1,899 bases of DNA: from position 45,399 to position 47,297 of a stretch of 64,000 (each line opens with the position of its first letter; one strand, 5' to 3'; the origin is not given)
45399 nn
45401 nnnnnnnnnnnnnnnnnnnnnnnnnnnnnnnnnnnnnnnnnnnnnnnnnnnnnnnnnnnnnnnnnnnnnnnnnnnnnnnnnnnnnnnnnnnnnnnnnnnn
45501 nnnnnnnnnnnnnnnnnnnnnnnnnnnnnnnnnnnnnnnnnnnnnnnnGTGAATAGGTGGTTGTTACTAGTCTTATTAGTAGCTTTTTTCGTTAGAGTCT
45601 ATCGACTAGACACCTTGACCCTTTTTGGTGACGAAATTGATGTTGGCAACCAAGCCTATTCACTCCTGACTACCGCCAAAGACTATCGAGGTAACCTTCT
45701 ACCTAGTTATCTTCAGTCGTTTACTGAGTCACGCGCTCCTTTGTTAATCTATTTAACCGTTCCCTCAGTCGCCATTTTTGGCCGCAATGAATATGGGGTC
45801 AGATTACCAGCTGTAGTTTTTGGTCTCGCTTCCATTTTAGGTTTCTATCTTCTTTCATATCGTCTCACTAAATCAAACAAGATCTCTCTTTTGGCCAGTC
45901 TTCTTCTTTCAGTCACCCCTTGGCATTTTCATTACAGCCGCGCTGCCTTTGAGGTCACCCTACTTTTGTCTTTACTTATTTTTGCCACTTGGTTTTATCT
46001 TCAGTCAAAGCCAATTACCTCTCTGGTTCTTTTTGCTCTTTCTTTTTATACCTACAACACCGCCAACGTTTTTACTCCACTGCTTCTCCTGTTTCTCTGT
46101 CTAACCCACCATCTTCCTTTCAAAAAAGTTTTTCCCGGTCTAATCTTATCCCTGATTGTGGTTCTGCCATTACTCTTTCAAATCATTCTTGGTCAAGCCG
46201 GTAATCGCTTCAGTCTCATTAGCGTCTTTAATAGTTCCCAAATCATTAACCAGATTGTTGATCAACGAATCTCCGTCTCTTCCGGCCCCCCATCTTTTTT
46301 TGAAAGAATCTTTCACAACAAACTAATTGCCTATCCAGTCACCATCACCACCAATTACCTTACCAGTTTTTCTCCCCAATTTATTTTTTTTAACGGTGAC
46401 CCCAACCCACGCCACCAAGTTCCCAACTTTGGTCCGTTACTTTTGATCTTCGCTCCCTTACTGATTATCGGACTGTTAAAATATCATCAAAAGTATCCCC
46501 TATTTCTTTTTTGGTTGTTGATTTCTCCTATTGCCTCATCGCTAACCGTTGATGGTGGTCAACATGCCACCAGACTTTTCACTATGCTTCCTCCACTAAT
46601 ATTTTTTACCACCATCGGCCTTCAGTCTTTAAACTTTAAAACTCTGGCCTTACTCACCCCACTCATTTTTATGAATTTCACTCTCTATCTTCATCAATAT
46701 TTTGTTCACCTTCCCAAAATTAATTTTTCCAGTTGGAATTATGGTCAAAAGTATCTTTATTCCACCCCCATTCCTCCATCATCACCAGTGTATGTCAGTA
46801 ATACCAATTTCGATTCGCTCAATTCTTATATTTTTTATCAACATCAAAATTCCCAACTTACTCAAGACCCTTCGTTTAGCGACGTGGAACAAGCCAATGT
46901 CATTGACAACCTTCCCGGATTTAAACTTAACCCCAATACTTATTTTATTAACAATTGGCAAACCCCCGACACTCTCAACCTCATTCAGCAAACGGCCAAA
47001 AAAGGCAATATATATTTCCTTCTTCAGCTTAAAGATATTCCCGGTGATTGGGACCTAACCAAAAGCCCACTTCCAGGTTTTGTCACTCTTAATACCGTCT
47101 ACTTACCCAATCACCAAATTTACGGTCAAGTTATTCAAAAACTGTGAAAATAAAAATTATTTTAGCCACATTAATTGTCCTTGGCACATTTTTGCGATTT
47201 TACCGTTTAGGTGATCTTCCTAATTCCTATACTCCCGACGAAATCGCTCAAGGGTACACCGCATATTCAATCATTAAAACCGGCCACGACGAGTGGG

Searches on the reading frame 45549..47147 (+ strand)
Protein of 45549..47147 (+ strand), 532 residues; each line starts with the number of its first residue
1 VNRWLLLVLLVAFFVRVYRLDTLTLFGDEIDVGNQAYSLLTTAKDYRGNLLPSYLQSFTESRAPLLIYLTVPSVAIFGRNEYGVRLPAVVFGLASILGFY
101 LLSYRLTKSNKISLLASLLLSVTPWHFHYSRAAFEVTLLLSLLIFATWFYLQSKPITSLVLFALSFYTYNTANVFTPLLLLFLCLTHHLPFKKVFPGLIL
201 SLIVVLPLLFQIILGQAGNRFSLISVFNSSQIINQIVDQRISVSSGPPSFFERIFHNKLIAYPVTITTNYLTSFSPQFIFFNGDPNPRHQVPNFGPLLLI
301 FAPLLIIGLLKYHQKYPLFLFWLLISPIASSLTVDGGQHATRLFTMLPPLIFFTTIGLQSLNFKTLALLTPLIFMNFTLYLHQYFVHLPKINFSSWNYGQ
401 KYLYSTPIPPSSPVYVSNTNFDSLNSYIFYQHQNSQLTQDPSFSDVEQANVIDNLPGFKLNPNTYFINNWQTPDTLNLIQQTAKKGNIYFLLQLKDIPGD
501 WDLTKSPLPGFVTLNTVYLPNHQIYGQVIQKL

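Call 10: search_protein_families(library=pfam, proteins=[window:45549-47147:+], max_evalue=0.001)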
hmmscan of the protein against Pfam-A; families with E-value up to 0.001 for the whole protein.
window:45549-47147:+ (532 aa): 1 family
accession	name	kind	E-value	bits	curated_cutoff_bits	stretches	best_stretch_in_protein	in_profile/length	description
PF13231.12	PMT_2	-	1.4e-09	38.8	26.1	1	62-209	2-158/160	Dolichyl-phosphate-mannose-protein mannosyltransferase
